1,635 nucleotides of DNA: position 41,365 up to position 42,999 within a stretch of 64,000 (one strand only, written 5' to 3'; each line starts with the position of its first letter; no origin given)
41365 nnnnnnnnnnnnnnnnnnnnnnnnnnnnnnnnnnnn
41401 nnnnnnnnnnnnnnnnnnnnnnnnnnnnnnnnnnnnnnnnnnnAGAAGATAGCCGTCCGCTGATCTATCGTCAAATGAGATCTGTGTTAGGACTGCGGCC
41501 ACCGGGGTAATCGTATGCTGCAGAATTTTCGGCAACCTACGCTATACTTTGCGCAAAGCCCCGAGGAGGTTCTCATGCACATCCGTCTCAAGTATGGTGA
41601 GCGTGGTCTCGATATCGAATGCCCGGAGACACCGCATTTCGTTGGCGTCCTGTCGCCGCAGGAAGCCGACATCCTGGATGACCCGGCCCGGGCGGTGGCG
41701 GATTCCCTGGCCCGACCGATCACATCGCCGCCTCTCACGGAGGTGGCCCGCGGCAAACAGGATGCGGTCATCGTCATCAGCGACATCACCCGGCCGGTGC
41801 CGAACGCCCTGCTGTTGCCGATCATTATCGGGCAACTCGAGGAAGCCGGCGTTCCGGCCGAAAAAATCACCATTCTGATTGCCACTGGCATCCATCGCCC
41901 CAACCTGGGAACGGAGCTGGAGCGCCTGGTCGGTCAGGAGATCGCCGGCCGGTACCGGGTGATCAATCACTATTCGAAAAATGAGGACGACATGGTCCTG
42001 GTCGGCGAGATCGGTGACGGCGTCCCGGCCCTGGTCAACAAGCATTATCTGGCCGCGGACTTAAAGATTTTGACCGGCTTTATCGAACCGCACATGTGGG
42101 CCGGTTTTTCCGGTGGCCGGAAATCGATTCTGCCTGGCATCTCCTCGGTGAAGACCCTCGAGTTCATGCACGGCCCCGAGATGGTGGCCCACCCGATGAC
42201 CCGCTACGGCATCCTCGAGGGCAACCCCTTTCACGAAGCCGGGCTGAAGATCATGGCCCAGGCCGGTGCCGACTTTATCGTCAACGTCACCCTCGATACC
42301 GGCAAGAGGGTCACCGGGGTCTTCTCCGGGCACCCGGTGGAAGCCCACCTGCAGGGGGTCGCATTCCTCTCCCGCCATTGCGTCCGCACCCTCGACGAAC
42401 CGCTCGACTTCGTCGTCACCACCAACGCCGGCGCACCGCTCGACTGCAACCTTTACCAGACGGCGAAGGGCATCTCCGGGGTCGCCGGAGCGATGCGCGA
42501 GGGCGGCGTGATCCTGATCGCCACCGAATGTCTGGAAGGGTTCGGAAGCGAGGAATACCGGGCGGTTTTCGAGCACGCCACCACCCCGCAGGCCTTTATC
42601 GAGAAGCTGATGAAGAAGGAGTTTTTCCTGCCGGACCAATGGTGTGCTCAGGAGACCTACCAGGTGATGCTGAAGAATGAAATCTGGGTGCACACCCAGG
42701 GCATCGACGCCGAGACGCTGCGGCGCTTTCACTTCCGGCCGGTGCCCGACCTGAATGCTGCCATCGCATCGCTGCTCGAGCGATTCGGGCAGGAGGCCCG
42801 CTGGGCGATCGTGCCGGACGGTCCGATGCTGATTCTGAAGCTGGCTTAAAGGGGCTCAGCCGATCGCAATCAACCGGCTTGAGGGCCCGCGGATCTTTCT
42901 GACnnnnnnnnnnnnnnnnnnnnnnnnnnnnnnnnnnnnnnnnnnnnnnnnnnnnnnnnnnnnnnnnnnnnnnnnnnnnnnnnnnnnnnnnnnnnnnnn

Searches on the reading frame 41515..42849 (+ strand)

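Call 45: search_protein_families(library=ncbifam, proteins=[window:41515-42849:+], max_evalue=1e-15)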
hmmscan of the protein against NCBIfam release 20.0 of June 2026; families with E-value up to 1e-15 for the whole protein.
window:41515-42849:+ (444 aa): 4 families
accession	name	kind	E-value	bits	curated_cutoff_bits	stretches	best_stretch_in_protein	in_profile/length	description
NF033504.2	Ni_dep_LarA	equivalog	7.4e-128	426.8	460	1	23-440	2-420/422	nickel-dependent lactate racemase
NF052593.1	NPN_racem_MAR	equivalog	3.5e-105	352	500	1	23-440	1-412/415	nickel-dependent malate racemase, LarAH6 family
NF052595.1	NPN_LarAH5_MAR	equivalog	8.1e-93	311.6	462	1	23-436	1-408/415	nickel-dependent malate racemase, LarAH5 family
NF052525.1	NPN_LarAH10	equivalog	1.3e-85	287.7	540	1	22-436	2-420/426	NPN-dependent 2-hydroxyacid racemase, LarAH10 family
